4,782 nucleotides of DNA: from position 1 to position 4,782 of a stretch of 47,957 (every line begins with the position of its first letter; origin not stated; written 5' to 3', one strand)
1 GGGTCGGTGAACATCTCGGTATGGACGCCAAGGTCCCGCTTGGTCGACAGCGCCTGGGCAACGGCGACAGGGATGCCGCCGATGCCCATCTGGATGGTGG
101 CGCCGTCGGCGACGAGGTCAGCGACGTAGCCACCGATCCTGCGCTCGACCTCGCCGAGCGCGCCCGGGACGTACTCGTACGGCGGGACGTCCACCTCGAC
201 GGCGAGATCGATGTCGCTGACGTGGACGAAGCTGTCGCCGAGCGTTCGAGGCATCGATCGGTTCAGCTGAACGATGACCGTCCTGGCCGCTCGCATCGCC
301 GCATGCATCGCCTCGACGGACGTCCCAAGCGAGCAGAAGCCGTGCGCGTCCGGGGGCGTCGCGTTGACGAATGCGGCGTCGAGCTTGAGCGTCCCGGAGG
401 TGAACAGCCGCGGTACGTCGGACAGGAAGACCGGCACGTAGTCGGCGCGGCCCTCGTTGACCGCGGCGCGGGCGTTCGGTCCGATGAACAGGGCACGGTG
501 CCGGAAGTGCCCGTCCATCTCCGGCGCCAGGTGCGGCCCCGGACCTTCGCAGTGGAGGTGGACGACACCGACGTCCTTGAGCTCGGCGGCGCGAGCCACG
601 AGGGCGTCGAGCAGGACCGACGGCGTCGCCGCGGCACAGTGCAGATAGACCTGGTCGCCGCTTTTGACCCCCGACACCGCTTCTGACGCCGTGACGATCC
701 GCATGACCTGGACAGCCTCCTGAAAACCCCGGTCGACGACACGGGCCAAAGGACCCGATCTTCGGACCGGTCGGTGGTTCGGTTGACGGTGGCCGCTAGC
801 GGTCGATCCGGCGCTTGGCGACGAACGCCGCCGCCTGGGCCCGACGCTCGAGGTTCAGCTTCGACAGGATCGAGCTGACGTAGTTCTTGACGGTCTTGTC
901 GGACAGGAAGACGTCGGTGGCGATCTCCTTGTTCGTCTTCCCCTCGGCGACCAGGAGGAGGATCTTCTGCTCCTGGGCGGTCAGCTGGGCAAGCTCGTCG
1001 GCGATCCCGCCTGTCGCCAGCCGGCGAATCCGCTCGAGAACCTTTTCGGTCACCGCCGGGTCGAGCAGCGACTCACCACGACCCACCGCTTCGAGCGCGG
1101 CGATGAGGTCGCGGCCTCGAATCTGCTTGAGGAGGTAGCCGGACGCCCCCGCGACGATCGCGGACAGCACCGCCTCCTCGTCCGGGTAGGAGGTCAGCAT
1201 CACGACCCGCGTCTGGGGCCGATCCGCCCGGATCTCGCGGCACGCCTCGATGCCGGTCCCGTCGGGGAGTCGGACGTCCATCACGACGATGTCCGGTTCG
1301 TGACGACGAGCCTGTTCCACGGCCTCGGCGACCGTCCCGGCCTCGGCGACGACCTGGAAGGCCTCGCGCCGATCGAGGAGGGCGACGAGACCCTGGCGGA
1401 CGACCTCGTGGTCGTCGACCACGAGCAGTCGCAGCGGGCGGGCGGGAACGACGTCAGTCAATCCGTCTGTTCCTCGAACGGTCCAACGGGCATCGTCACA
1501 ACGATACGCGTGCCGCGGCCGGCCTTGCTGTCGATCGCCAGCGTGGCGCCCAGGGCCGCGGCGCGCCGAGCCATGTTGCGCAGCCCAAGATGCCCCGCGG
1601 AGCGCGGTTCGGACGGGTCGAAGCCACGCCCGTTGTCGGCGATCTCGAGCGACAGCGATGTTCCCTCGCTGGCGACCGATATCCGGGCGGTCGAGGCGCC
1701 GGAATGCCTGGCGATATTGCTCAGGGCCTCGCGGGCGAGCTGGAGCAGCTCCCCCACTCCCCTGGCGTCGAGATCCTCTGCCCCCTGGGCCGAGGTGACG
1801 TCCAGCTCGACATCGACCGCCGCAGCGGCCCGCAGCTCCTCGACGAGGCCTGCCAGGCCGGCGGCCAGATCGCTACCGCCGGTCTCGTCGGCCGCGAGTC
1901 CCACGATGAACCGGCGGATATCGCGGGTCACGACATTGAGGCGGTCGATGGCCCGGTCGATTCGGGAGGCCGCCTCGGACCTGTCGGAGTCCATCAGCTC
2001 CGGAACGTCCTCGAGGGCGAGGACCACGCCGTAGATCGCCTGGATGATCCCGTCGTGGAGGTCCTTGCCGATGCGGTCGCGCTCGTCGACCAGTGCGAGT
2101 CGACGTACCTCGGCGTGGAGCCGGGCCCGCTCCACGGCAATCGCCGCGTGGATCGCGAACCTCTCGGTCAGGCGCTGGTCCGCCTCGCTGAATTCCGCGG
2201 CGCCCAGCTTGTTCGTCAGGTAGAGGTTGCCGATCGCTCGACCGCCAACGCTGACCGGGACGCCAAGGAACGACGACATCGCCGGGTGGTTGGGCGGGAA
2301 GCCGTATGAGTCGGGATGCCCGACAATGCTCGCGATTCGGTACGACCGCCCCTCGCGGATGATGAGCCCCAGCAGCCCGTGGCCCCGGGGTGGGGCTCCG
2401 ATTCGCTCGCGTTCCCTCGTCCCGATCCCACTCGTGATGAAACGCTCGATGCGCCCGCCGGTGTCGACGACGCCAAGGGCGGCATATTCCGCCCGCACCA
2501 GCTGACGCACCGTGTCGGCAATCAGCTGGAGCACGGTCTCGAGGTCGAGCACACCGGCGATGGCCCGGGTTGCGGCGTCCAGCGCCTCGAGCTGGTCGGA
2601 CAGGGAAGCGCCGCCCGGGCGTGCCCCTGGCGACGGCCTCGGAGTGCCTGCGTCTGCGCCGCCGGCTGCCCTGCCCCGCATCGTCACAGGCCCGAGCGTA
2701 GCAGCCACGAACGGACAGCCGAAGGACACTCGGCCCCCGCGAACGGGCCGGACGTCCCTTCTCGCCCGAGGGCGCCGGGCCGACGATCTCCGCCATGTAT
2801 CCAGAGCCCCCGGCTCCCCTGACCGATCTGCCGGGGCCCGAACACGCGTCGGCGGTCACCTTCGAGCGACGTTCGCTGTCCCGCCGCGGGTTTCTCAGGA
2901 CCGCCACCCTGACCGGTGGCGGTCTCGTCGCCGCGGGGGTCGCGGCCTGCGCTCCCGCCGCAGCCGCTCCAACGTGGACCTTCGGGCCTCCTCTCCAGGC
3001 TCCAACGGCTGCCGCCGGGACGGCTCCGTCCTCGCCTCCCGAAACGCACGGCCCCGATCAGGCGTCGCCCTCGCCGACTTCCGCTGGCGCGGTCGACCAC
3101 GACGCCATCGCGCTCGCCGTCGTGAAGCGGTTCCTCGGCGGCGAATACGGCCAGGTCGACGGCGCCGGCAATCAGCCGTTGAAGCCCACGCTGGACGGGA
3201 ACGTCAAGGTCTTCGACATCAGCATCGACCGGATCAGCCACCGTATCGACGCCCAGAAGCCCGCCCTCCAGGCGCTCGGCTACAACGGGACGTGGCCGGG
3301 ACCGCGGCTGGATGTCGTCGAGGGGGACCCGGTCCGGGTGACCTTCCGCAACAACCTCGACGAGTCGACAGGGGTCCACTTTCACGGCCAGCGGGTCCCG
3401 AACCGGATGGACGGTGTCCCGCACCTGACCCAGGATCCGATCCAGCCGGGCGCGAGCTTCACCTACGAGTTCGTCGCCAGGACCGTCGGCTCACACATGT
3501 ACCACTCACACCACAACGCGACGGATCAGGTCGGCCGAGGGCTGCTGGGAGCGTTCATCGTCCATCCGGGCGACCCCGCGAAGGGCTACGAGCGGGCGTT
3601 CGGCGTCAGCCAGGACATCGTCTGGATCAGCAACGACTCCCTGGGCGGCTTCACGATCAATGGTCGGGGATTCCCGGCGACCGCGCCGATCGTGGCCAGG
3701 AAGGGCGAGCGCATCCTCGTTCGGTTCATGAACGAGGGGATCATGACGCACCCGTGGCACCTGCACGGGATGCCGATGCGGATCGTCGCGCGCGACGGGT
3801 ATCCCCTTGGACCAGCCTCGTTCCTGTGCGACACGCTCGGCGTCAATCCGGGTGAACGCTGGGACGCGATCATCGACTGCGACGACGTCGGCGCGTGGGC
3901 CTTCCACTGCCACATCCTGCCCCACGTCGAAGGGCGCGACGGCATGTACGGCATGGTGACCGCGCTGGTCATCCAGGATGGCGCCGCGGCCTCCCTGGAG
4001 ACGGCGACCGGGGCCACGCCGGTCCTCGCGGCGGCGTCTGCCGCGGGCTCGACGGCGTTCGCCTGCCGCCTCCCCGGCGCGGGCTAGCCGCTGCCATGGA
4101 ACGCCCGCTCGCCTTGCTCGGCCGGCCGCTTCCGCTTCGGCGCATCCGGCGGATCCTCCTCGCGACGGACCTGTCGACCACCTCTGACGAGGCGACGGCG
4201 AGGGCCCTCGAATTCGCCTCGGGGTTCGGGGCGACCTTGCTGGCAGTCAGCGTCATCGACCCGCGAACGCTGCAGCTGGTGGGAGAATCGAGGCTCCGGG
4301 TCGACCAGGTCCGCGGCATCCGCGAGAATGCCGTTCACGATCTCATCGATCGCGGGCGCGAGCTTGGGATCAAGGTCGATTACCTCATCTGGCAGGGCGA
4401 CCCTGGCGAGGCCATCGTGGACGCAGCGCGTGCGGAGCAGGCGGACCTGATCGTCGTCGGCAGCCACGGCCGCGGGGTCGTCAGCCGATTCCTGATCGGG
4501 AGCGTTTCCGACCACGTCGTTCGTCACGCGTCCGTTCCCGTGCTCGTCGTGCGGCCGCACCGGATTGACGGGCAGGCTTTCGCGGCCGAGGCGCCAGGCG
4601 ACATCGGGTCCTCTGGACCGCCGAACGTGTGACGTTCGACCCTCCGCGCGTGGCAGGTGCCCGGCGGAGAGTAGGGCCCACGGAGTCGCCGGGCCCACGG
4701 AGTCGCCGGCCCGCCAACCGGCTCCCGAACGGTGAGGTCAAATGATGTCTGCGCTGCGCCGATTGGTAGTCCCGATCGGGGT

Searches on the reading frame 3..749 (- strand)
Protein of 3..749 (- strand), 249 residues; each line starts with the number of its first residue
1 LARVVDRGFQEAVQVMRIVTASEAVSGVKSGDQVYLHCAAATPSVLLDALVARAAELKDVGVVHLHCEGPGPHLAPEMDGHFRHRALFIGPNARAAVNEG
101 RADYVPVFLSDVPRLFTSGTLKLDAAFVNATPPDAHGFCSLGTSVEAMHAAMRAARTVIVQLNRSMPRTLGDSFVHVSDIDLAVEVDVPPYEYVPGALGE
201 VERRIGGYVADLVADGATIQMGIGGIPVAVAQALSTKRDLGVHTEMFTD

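Call 39: search_protein_families(library=pfam, proteins=[window:3-749:-], max_evalue=0.00001)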
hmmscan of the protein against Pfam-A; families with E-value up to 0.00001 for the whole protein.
window:3-749:- (249 aa): 1 family
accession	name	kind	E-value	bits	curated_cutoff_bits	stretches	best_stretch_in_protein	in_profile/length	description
PF02550.21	AcetylCoA_hydro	-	2.1e-22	80.5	24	1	20-185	11-188/198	Acetyl-CoA hydrolase/transferase N-terminal domain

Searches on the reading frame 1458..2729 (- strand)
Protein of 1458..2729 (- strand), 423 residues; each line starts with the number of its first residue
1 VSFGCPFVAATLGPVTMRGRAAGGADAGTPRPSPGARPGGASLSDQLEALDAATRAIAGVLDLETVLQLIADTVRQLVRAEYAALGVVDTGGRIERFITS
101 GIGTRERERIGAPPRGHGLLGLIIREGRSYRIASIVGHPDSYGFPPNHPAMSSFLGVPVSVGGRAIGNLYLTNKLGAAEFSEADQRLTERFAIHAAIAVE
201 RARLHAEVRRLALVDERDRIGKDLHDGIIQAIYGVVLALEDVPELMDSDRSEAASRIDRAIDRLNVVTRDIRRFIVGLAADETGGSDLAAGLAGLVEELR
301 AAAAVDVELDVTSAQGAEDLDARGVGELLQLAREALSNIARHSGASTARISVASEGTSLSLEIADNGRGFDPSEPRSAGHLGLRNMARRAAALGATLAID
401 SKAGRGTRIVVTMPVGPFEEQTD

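Call 39: search_protein_families(library=pfam, proteins=[window:1458-2729:-], max_evalue=0.00001)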
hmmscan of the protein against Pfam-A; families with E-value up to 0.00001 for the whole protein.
window:1458-2729:- (423 aa): 5 families
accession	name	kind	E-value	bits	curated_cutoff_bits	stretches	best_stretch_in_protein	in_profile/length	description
PF13185.12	GAF_2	-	5.6e-20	72.4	28.6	1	61-200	2-136/136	GAF domain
PF01590.32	GAF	-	4.2e-16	60.1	22.4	1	62-199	1-133/133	GAF domain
PF02518.31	HATPase_c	-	5.3e-12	46.6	26.4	1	328-415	6-109/111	Histidine kinase-, DNA gyrase B-, and HSP90-like ATPase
PF07730.19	HisKA_3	-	1e-07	32.9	24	1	216-279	1-64/68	Histidine kinase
PF13581.12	HATPase_c_2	-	3e-06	27.7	27.4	1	309-379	13-88/127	Histidine kinase-like ATPase domain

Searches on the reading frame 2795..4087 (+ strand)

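Call 39: search_protein_families(library=pfam, proteins=[window:2795-4087:+], max_evalue=0.00001)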
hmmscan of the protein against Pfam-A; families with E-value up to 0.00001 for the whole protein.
window:2795-4087:+ (430 aa): 3 families
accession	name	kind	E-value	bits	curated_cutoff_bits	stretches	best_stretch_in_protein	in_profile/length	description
PF07732.21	Cu-oxidase_3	-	3.3e-38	130.9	21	1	156-258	13-116/119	Multicopper oxidase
PF07731.20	Cu-oxidase_2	-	7.8e-24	84.4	20.4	1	287-386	23-129/137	Multicopper oxidase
PF00394.28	Cu-oxidase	-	2.7e-06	28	21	1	285-382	38-142/157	Multicopper oxidase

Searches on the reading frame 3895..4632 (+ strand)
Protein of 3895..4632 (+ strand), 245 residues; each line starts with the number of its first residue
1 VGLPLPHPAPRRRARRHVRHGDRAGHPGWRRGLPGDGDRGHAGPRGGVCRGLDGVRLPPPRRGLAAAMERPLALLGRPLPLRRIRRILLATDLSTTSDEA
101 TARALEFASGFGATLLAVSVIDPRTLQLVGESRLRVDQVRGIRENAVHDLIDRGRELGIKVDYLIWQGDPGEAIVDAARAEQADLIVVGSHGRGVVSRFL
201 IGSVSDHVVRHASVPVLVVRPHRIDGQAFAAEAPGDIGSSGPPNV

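Call 39: search_protein_families(library=pfam, proteins=[window:3895-4632:+], max_evalue=0.00001)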
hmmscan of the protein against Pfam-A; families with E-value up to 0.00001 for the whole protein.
window:3895-4632:+ (245 aa): 1 family
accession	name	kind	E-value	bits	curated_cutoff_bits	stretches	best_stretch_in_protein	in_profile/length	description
PF00582.32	Usp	-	1.5e-34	120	24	1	84-220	2-141/141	Universal stress protein family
